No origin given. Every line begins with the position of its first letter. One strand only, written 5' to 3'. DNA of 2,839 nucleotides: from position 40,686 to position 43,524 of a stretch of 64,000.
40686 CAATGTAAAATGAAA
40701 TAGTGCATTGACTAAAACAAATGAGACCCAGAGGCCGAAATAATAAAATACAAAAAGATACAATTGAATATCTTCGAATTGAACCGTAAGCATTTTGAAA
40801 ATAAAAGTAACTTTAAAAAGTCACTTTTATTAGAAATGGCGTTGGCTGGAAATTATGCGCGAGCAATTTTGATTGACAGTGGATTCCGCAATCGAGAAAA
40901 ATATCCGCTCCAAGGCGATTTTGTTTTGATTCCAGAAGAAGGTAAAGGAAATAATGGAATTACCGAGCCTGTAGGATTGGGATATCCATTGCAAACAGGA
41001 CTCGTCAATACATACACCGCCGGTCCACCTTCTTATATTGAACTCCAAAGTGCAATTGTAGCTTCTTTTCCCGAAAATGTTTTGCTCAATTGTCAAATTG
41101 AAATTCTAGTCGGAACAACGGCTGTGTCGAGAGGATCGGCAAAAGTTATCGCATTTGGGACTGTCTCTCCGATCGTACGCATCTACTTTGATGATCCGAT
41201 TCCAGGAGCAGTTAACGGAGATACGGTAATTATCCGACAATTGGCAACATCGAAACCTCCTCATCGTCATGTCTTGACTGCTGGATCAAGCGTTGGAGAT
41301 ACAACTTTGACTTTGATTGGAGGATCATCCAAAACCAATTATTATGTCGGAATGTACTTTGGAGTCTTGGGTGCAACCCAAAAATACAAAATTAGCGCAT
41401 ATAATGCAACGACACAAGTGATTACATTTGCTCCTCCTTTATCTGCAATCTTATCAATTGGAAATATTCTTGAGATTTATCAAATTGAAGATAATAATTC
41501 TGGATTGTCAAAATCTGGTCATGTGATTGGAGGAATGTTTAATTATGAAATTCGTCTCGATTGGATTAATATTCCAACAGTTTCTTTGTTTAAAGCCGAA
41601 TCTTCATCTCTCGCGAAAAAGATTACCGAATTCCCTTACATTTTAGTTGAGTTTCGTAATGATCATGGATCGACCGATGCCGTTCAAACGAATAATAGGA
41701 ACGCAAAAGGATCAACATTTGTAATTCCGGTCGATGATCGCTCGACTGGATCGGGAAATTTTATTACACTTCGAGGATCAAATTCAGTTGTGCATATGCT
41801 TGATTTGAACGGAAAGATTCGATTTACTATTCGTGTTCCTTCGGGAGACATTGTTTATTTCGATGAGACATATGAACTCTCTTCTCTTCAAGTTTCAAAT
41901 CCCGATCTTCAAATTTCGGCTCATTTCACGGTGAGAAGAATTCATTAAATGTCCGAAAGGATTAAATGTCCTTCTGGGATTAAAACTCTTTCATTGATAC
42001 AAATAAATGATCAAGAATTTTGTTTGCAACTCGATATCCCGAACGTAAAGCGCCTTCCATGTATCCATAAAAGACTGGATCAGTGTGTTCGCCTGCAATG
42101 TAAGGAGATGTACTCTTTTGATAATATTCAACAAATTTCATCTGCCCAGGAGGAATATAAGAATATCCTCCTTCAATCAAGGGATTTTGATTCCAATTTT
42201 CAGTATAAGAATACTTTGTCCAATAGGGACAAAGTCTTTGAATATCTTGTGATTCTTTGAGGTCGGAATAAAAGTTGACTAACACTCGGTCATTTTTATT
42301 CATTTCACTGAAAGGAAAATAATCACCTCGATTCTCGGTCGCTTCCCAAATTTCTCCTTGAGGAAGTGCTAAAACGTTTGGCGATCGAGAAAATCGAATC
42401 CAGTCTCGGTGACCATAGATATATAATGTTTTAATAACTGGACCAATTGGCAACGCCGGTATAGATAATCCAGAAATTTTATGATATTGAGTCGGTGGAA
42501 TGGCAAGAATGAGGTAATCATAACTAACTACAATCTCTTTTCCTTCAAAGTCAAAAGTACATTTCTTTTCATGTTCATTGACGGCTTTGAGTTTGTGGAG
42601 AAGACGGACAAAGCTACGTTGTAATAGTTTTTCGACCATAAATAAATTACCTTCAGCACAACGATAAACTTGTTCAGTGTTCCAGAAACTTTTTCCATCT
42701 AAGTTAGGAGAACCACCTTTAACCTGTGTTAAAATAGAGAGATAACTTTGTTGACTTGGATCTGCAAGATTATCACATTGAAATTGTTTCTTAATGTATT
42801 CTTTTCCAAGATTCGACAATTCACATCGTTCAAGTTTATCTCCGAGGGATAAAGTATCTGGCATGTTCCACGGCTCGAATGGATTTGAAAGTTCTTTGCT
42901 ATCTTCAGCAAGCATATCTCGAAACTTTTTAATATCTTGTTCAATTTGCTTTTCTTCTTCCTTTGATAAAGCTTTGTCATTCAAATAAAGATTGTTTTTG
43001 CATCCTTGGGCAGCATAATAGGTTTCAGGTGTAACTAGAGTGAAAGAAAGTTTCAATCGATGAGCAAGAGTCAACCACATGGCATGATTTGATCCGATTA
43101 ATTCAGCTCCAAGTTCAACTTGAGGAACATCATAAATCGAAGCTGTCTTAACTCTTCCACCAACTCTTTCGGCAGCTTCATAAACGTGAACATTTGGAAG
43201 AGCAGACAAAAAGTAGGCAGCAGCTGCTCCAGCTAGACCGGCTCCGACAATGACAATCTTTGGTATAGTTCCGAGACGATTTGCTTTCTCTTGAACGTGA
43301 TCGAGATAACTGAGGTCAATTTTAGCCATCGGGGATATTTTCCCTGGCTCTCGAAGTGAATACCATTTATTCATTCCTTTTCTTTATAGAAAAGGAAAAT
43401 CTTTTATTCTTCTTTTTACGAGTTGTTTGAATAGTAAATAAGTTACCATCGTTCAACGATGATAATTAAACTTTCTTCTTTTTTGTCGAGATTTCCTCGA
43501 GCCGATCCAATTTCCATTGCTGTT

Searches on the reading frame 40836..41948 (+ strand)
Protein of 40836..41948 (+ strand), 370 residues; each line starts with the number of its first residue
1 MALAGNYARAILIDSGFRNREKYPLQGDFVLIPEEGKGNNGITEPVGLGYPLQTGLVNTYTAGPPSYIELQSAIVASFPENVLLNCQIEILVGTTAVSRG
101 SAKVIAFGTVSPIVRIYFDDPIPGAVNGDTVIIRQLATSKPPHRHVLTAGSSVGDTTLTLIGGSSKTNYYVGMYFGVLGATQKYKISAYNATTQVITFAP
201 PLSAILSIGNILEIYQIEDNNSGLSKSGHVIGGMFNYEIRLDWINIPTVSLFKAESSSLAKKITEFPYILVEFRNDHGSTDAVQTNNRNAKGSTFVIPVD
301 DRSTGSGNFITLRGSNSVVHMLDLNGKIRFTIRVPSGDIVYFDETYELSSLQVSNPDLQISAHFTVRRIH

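Call 38: search_protein_families(library=pfam, proteins=[window:40836-41948:+], max_evalue=0.001)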
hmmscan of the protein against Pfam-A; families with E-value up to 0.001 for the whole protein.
window:40836-41948:+ (370 aa): 0 families

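Call 74: find_encoding_contigs(protein=window:40836-41948:+, flank=3000, max_places=10)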
Protein window:40836-41948:+ (370 aa): 4 contigs read that carry it; 2 places shown.
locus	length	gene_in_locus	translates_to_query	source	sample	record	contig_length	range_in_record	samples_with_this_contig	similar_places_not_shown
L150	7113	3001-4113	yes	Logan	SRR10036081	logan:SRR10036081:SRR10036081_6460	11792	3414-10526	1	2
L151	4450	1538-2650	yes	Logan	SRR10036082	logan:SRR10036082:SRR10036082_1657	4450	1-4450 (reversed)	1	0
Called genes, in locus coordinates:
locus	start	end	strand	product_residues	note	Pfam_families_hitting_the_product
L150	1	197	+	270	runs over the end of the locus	-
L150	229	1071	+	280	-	-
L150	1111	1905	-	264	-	PF00239:Resolvase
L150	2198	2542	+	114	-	-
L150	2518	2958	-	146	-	-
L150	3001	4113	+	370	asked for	-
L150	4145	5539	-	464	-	PF13450:NAD_binding_8, PF01593:Amino_oxidase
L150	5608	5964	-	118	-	-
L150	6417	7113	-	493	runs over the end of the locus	-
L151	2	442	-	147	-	?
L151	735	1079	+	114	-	-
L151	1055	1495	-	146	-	-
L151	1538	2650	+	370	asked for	-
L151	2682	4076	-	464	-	PF13450:NAD_binding_8, PF01593:Amino_oxidase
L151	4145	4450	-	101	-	?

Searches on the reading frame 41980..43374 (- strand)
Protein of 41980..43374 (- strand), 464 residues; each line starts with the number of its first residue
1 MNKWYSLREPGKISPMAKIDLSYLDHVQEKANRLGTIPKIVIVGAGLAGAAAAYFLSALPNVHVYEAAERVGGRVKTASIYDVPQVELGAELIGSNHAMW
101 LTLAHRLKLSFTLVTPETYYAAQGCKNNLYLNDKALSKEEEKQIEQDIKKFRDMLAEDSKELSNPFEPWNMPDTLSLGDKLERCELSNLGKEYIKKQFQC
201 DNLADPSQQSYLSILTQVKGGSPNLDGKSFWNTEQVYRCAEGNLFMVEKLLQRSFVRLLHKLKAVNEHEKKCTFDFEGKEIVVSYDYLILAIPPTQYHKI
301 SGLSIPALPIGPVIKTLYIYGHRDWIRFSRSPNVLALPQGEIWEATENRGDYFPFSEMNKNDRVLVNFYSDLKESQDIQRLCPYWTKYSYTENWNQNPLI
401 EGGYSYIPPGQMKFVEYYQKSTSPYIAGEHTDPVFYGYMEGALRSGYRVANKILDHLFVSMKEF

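Call 6: search_protein_families(library=pfam, proteins=[window:41980-43374:-])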
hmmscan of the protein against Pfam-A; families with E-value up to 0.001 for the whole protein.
window:41980-43374:- (464 aa): 4 families
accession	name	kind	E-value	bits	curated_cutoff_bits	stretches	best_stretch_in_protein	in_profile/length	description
PF01593.30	Amino_oxidase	-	1.8e-28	100.5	19.8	1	50-454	5-443/443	Flavin containing amine oxidoreductase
PF13450.12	NAD_binding_8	-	1.1e-09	38.8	21.9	1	42-95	1-54/68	NAD(P)-binding Rossmann-like domain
PF01266.30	DAO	-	5.3e-05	23.3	27.9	1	39-73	1-37/353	FAD dependent oxidoreductase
PF07992.20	Pyr_redox_2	-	0.00053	19.9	26.1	0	39-66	2-172/291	Pyridine nucleotide-disulphide oxidoreductase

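Call 46: find_homologous_proteins(query=window:41980-43374:-, max_evalue=1e-40)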
Query window:41980-43374:- (464 aa): 9 proteins with E <= 1e-40 among 8000 candidates.
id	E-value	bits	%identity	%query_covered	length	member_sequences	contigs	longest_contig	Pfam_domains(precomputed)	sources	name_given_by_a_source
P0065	0.0e+0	1067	98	100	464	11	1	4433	PF01593.31,PF13450.13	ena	-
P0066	4.0e-240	815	73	99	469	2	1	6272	PF01593.31,PF13450.13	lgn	-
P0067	1.0e-88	316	40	92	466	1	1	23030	PF01593.31,PF13450.13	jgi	jgi:monoamine oxidase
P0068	2.6e-79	285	40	91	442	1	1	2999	PF01266.31,PF01593.31,PF13450.13,PF07992.21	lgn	-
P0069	5.7e-54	202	33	89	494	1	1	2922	PF01266.31,PF01593.31,PF13450.13,PF07992.21,PF01134.29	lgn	-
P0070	1.2e-52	197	32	90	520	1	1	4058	PF01266.31,PF01593.31,PF13450.13,PF00890.31,PF07992.21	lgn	-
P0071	2.8e-42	163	29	96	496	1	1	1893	PF01266.31,PF01593.31,PF13450.13,PF03486.21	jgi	jgi:monoamine oxidase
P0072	6.4e-42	162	32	95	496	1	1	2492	PF01266.31,PF01593.31,PF13450.13,PF07992.21,PF00070.34,PF13738.13,PF03486.21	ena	-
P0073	8.3e-41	158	31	90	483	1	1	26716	PF01266.31,PF01593.31,PF13450.13,PF00890.31,PF07992.21,PF00070.34,PF03486.21,PF13454.13,PF01494.26,PF12831.14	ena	-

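Call 47: find_encoding_contigs(protein=P0065, flank=10000, max_places=4)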
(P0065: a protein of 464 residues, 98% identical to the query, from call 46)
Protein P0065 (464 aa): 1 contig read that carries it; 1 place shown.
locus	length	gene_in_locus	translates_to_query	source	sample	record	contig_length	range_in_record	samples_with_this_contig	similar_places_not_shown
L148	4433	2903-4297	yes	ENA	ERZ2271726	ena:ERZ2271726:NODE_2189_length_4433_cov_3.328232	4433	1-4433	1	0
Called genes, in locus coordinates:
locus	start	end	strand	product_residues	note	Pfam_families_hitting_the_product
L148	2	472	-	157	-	?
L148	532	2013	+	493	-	-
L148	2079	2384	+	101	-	-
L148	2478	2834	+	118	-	-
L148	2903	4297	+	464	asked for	PF13450:NAD_binding_8, PF01593:Amino_oxidase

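Call 48: find_encoding_contigs(protein=P0066, flank=10000, max_places=4)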
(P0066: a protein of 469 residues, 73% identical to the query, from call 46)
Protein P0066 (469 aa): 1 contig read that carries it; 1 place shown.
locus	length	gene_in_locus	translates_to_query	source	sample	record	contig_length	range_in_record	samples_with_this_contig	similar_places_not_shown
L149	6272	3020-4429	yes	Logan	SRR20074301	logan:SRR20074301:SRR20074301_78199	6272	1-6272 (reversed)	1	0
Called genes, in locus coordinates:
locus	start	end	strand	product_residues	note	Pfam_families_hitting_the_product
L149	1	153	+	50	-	?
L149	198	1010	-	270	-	PF03167:UDG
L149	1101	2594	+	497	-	-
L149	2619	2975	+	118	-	-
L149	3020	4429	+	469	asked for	PF13450:NAD_binding_8, PF01593:Amino_oxidase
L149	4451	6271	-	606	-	?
